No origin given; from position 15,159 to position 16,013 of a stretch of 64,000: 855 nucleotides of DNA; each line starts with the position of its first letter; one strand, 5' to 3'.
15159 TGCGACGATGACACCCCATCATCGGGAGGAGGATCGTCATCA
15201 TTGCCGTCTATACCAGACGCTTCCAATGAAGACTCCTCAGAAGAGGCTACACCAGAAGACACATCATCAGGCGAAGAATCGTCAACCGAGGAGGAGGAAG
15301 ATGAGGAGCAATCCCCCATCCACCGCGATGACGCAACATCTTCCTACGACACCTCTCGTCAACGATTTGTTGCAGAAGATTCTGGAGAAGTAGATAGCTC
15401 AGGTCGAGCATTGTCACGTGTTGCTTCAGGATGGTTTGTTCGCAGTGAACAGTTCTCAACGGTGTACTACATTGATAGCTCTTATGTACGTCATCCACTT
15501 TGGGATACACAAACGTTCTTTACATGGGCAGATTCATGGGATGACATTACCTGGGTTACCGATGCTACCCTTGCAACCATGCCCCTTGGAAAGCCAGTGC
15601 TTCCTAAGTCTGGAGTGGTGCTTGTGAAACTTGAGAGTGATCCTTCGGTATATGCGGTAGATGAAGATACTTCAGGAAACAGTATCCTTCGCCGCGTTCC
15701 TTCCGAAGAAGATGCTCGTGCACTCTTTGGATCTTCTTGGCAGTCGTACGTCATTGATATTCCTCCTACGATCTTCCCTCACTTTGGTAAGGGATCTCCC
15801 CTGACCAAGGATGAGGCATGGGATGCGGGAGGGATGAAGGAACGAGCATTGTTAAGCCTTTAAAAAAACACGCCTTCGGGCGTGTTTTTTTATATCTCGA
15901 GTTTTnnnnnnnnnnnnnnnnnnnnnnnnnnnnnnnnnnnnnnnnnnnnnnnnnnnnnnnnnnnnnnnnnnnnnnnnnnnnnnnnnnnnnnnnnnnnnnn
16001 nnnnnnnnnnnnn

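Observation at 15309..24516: Two giant adhesin-like genes share a 528-bp, 100%-identical 3' module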

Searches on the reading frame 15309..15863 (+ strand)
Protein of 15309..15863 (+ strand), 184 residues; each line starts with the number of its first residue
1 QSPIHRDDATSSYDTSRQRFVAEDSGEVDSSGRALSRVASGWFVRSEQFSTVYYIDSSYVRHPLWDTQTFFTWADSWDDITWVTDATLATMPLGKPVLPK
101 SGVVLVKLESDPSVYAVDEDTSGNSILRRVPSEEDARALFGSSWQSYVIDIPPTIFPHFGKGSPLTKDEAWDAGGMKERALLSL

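Call 5: search_protein_families(library=pfam, proteins=[window:15309-15863:+], max_evalue=0.01)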
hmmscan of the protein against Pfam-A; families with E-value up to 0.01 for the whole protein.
window:15309-15863:+ (184 aa): 0 families

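Call 7: find_homologous_proteins(query=window:15309-15836:+, max_evalue=0.001)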
Query window:15309-15836:+ (176 aa): 2 proteins with E <= 0.001 among 52 candidates.
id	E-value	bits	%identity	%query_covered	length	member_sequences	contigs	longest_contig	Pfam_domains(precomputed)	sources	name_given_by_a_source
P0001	2.3e-45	173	48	97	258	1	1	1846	-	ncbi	-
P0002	2.2e-29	121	44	81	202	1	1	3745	-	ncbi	-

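Call 12: find_encoding_contigs(protein=P0001, flank=10000)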
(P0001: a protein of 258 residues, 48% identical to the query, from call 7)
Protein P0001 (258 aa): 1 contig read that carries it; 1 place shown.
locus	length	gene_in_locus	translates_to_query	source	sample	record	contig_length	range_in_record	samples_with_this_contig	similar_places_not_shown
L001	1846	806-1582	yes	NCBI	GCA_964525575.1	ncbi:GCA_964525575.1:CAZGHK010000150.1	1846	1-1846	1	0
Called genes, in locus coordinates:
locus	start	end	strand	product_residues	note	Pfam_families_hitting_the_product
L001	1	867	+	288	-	?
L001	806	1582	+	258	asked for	-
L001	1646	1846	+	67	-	?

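Call 13: find_encoding_contigs(protein=P0002, flank=10000)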
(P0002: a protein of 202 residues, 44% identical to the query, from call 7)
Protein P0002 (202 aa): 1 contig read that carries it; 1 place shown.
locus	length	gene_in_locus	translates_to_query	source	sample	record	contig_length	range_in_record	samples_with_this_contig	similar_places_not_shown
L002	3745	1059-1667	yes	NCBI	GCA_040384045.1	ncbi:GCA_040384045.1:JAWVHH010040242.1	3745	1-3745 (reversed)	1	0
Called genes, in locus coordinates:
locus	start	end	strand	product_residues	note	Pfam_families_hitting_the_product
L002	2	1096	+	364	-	?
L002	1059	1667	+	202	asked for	-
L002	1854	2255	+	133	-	-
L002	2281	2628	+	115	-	-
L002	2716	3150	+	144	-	-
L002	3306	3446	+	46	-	-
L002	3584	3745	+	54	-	?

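Call 18: search_protein_representatives(alignment_id=A2)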
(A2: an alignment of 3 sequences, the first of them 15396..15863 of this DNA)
Query: 3 sequences, 159 profile positions. Proteins with E-value up to 0.001 (for the whole library): 4073; up to 1e-10: 3143; up to 1e-30: 294. The best 150 are listed.
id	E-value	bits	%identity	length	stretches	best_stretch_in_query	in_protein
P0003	2.1e-79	281.1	-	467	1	4-158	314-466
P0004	4.1e-78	276.9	-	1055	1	4-158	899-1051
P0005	1.5e-62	226.4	-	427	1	1-158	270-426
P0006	1.6e-62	226.3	-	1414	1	1-156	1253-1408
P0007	8.0e-62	224.0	-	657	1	1-157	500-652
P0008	2.7e-61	222.3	-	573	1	1-158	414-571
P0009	3.3e-61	222.0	-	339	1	1-158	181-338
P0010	8.6e-61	220.6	-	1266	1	1-158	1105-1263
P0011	1.0e-60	220.4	-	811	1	1-157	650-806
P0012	1.4e-60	219.9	-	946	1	1-158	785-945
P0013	2.4e-60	219.2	-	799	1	1-157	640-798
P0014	2.4e-60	219.1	-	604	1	1-157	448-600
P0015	3.5e-60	218.7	-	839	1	1-157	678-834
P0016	3.7e-60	218.5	-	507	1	1-157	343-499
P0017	4.2e-60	218.4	-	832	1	1-158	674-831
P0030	1.8e-57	209.8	-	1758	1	1-158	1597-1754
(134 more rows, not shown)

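Call 29: find_related_loci(query=A2, collection=genome_contigs, flank=6000)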
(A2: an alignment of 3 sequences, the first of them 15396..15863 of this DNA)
Query A2 (155 aa) in genome_contigs; peptide patterns used: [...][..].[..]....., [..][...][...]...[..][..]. (x = any residue, [..] = any of these).
27 stretches matched a pattern; 7 encode a relative of the query (tblastn E <= 1e-3); 7 distinct loci.
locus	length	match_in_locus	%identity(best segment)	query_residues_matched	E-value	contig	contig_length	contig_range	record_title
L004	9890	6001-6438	49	6-151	4e-43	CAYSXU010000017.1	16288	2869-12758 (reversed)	MAG TPA_asm: uncultured Gammaproteobacteria bacterium isolate SRP062349_co5_332 genome assembly, contig: NODE_1222_lengt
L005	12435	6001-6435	48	6-150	2e-40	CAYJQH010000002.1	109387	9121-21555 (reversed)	MAG TPA_asm: uncultured Gammaproteobacteria bacterium isolate ERP125453_co1_14 genome assembly, contig: NODE_78_length_1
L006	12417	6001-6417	49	6-143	2e-37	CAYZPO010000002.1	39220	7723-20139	MAG TPA_asm: uncultured Gammaproteobacteria bacterium isolate SRP167671_co1_156 genome assembly, contig: NODE_1146_lengt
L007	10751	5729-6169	47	9-154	8e-37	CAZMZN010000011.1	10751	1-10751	MAG TPA_asm: uncultured Gammaproteobacteria bacterium isolate SRP162660_co2_224 genome assembly, contig: NODE_3271_lengt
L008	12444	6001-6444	43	4-153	3e-35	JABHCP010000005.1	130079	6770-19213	MAG: Candidatus Uhrbacteria bacterium isolate SI037_bin110 k141_1980968, whole genome shotgun sequence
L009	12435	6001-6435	41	11-154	2e-32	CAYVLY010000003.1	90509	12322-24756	MAG TPA_asm: uncultured Gammaproteobacteria bacterium isolate SRP167671_co2_208 genome assembly, contig: NODE_275_length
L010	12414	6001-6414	41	14-150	1e-31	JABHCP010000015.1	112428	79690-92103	MAG: Candidatus Uhrbacteria bacterium isolate SI037_bin110 k141_1576779, whole genome shotgun sequence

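Call 30: find_homologous_proteins(query=A3, max_evalue=1e-10)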
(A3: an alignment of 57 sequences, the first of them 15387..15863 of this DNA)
Query A3 (57 sequences) (158 aa, profile of the alignment): 40 proteins with E <= 1e-10 among 8000 candidates.
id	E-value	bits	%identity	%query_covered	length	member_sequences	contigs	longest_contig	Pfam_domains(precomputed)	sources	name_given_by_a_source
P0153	9.8e-69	248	46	96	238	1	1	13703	-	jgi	jgi:hypothetical protein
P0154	2.6e-67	244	48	96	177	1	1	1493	-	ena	-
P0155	3.8e-67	243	44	96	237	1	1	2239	-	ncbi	-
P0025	3.6e-66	240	44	96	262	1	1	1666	-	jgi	jgi:hypothetical protein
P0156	1.9e-65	238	47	94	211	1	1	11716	-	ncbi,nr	ncbi:hypothetical protein IH979_00950 [Patescibacteria group bacterium]|nr:hypothetical protein [Pat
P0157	2.0e-65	237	47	94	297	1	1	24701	-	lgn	-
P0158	2.0e-65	237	48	92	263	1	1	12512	-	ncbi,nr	ncbi:hypothetical protein HYS28_02700 [Candidatus Uhrbacteria bacterium]|nr:hypothetical protein [Ca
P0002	3.2e-65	237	44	92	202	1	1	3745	-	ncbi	-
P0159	3.5e-65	237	47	94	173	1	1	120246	-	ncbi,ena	-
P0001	6.6e-65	236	54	92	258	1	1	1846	-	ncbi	-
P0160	1.4e-64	235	53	94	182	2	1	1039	-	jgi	jgi:hypothetical protein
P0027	1.7e-64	234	50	89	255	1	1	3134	-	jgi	jgi:hypothetical protein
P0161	6.5e-64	233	46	94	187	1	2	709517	-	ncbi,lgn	-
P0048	4.4e-62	227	48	92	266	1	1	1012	-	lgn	-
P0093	7.0e-62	226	42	94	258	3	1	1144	-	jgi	jgi:hypothetical protein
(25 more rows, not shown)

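Call 32: search_solved_structures(query=A3, max_evalue=1, show_alignments=2)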
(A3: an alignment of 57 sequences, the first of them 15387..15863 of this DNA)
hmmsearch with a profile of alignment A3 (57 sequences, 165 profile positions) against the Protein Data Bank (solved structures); distinct sequences matched with E-value up to 1: 7.
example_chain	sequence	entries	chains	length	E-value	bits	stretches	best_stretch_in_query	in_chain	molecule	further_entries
2pyt_A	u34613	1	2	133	0.4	13.6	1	47-85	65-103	Ethanolamine utilization protein eutQ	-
4k44_A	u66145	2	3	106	0.52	13.2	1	78-131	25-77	1-phosphatidylinositol 4,5-bisphosphate phosphodiesterase gamma-1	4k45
6ian_A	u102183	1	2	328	0.58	13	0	37-93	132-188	Intraflagellar transport protein 74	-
5eg3_B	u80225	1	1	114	0.6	13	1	78-131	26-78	1-phosphatidylinositol 4,5-bisphosphate phosphodiesterase gamma-1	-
9vfl_A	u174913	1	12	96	0.61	13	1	78-131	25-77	1-phosphatidylinositol 4,5-bisphosphate phosphodiesterase gamma-1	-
5tnw_A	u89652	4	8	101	0.63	12.9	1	78-131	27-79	1-phosphatidylinositol 4,5-bisphosphate phosphodiesterase gamma-1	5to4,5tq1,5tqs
2fci_A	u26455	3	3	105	0.69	12.8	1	78-131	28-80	C-termainl SH2 domain from phospholipase C-gamma-1 comprising residues 663-759 | PHOSPHOLIPASE C GAMMA-1, C-TERMINAL SH2 DOMAIN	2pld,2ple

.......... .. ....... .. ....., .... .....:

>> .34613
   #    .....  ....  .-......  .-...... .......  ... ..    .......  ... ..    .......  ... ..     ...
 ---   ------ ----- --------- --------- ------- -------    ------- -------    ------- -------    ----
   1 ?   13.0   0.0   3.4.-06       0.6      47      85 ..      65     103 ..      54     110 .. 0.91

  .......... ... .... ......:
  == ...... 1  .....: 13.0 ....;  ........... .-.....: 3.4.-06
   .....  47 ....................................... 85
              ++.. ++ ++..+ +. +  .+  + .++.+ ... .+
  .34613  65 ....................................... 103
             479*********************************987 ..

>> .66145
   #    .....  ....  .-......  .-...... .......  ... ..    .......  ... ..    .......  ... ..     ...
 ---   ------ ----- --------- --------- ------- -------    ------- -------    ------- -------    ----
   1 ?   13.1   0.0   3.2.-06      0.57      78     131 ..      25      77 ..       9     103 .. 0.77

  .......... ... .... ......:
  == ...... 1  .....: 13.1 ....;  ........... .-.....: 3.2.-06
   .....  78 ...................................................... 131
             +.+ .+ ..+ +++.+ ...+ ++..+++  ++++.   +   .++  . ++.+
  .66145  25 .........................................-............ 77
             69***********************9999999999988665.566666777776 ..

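Call 33: search_protein_families(library=ncbifam, proteins=[window:15309-15863:+, P0006, P0030], max_evalue=0.01)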
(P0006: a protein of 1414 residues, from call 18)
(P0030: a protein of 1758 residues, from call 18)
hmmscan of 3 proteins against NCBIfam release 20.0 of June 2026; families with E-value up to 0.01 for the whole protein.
window:15309-15863:+ (184 aa): 0 families

P0006 (1414 aa): 0 families

P0030 (1758 aa): 0 families

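Call 34: predict_structure(alignment_id=A3)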
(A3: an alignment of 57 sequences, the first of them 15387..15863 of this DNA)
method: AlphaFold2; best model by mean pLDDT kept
length: 158 residues; sequences in the alignment: 57
mean_pLDDT: 95.8   pTM: 0.86
mean pLDDT of the five models: 95.8, 95.7, 95.4, 95.3, 94.6
residues with pLDDT >= 90: 147; 70-90: 11; 50-70: 0; < 50: 0
segments of 3 or more residues with pLDDT < 50: none
pLDDT, mean of each block of 10 residues (from residue 1): 88 97 96 97 96 96 96 98 96 97 98 97 96 97 93 91
secondary structure, 60 per line:
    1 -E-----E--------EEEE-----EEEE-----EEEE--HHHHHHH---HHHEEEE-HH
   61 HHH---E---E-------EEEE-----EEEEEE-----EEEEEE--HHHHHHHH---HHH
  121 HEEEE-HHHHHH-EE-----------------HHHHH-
elements in order: E17-20 E26-29 E35-38 H41-47 E54-57 H59-63 E79-82 E88-93 E99-104 H107-114 H118-121 E122-125 H127-132 H153-157

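Call 36: find_encoding_contigs(protein=P0003, flank=10000)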
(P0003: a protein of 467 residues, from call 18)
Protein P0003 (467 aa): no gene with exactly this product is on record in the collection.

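Call 37: find_encoding_contigs(protein=P0004, flank=10000)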
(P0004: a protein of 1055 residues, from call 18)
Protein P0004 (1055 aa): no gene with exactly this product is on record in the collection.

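Call 45: fold_search(model_id=the predicted structure, library=pdb)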
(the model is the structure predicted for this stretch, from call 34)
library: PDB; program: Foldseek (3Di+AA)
matches with E <= 10: 236; with E <= 0.001: 0
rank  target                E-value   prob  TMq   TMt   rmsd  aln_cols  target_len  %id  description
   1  4kk7                  5.2e-02  0.41  0.30  0.15  14.3       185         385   14  Structure of EccB1 from the type VII (ESX-1) secretion system of Mycobacterium tuberculosis. (released 2013-06-19)
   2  7nps_B1               6.3e-02  0.69  0.32  0.13  18.8       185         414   13  Structure of the periplasmic assembly from the ESX-5 inner membrane complex, C1 model (released 2021-05-26)
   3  5ebd                  1.2e-01  0.38  0.33  0.16  13.5       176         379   13  Crystal structure of EccB1 of Mycobacterium tuberculosis in spacegroup P21 (state IV) (released 2016-02-17)
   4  7np7_B1               1.3e-01  0.54  0.32  0.12  18.6       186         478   12  Structure of an intact ESX-5 inner membrane complex, Composite C1 model (released 2021-06-02)
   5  7nps_B4               1.6e-01  0.33  0.29  0.12  19.1       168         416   15  Structure of the periplasmic assembly from the ESX-5 inner membrane complex, C1 model (released 2021-05-26)
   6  3x3n                  2.1e-01  0.28  0.32  0.16  14.5       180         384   14  Crystal structure of EccB1 of Mycobacterium tuberculosis in spacegroup P21 (released 2015-12-09)
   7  6sgy_A                3.3e-01  0.18  0.28  0.12  18.3       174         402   13  Structure of EccB3 dimer from the ESX-3 core complex (released 2019-10-09)
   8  7np7_B4               4.2e-01  0.23  0.28  0.10  18.8       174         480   14  Structure of an intact ESX-5 inner membrane complex, Composite C1 model (released 2021-06-02)
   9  9g33_UE               4.5e-01  0.04  0.14  0.07  15.9       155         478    6  Stalled 90S - Utp23-Krr1-deltaC3 (released 2025-06-18)
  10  9n6v_LL               9.4e-01  0.03  0.13  0.06  15.9       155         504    6  SSU processome maturation and disassembly, State A (released 2025-11-05)
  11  1mdu_A                1.0e+00  0.05  0.12  0.14  10.1        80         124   11  Crystal structure of the chicken actin trimer complexed with human gelsolin segment 1 (GS-1) (released 2003-01-07)
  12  5zz0_G                1.6e+00  0.04  0.12  0.14  10.5        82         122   11  HUMAN GELSOLIN FROM RESIDUES GLU28 TO ARG161 WITH CALCIUM (released 2019-06-05)
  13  5zz0_A                1.7e+00  0.03  0.14  0.16  11.3        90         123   12  HUMAN GELSOLIN FROM RESIDUES GLU28 TO ARG161 WITH CALCIUM (released 2019-06-05)
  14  4f3n                  1.7e+00  0.03  0.12  0.05  15.8        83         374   16  High resolution native crystal structure of an uncharacterized ACR, COG1565 superfamily protein from Burkholderia thaila (released 2012-05-16)
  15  5ubo_S                1.8e+00  0.04  0.12  0.14  10.6        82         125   11  Mical-oxidized Actin complex with Gelsolin Segment 1 (released 2017-12-20)
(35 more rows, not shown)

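Call 54: search_protein_families(library=pfam, alignment_id=A4, max_evalue=0.001)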
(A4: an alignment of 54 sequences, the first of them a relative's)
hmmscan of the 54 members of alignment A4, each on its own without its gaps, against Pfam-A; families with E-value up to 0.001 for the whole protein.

A. member 1, P0005 (427 aa): 1 family
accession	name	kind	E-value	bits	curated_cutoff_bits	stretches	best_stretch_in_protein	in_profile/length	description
PF17957.7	Big_7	-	0.00079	20.5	24.1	1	153-226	1-70/70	Bacterial Ig domain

B. families by the number of members that match (of 54 scanned): 21 families
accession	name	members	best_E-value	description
PF13205.12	Big_5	30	1.7e-16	Bacterial Ig-like domain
PF10342.15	Kre9_KNH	9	2.8e-08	Kre9/KNH-like N-terminal Ig-like domain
PF04234.18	CopC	6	8.3e-05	CopC domain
PF19078.6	Big_12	3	6e-53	Bacterial Ig-like domain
PF00082.27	Peptidase_S8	2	3.7e-50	Subtilase family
PF20578.4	aBig_2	2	3.5e-23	Atrophied bacterial Ig domain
PF01471.23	PG_binding_1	2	5.5e-15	Putative peptidoglycan binding domain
PF16410.10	DUF5018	2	2e-14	Domain of unknown function (DUF5018)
PF18884.5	TSP3_bac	2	3.5e-09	Bacterial TSP3 repeat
PF22148.1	Fervidolysin_NPro-like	2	1.2e-07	Fervidolysin N-terminal prodomain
PF10149.14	TM231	2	0.00024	Transmembrane protein 231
PF17164.10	DUF5122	1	2.7e-55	Domain of unknown function (DUF5122) beta-propeller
PF19077.6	Big_13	1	4.1e-21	Bacterial Ig-like domain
PF13620.12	CarboxypepD_reg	1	6.5e-18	Carboxypeptidase regulatory-like domain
PF18998.6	Flg_new_2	1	8.2e-15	Divergent InlB B-repeat domain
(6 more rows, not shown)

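Call 64: fold_search(model_id=the predicted structure, library=viral)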
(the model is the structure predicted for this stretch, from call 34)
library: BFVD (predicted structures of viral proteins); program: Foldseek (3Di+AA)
matches with E <= 10: 579; with E <= 0.001: 2
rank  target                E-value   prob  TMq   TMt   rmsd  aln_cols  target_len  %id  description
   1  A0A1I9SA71            1.6e-05  1.00  0.57  0.74   3.6       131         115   11  Uncharacterized protein [Rhodococcus phage Weasels2]
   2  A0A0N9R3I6            1.7e-04  1.00  0.38  0.17  10.2       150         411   13  Uncharacterized protein [Chrysochromulina ericina virus CeV-01B]
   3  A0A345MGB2            2.9e-03  1.00  0.48  0.71   2.6       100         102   22  Uncharacterized protein [Streptomyces phage LukeCage]
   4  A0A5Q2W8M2            1.9e-02  1.00  0.33  0.11  10.5        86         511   13  (no name in the UniProt tables at hand)
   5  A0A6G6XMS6            3.4e-02  1.00  0.34  0.17   2.0        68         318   16  (no name in the UniProt tables at hand)
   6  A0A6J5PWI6            7.5e-02  1.00  0.32  0.44   1.9        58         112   21  Uncharacterized protein [uncultured Caudovirales phage]
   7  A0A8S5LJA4            7.5e-02  0.23  0.17  0.22  11.4       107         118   12  Uncharacterized protein [Siphoviridae sp. ct3o911]
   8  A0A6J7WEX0            1.9e-01  0.28  0.30  0.23  14.3       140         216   12  CHAP domain containing protein [uncultured Caudovirales phage]
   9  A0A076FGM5            3.5e-01  0.80  0.23  0.25   2.1        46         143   17  Uncharacterized protein [Aureococcus anophagefferens virus]
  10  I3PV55                4.2e-01  0.18  0.19  0.37   5.3        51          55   12  Uncharacterized protein [Clostridium phage phiCPV4]
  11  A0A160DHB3            4.4e-01  0.09  0.15  0.24   9.2        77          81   16  Uncharacterized protein [Gordonia phage Kampe]
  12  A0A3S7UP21            5.3e-01  0.15  0.24  0.29   9.2        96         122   16  Uncharacterized protein [Lactobacillus phage Iacchus]
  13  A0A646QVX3            5.7e-01  0.18  0.13  0.02   6.7        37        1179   19  (no name in the UniProt tables at hand)
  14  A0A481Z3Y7            7.7e-01  0.15  0.16  0.09   6.2        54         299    7  Uncharacterized protein [Pithovirus LCPAC104]
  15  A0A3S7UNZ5            7.7e-01  0.06  0.15  0.15  11.9       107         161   13  Uncharacterized protein [Lactobacillus phage Iacchus]
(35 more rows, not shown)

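Call 73: list_cluster_members(proteins=[window:15309-15836:+, window:21385-24018:+, window:21112-24018:+, window:14460-15338:+, window:15312-15836:+, window:15309-15833:+])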
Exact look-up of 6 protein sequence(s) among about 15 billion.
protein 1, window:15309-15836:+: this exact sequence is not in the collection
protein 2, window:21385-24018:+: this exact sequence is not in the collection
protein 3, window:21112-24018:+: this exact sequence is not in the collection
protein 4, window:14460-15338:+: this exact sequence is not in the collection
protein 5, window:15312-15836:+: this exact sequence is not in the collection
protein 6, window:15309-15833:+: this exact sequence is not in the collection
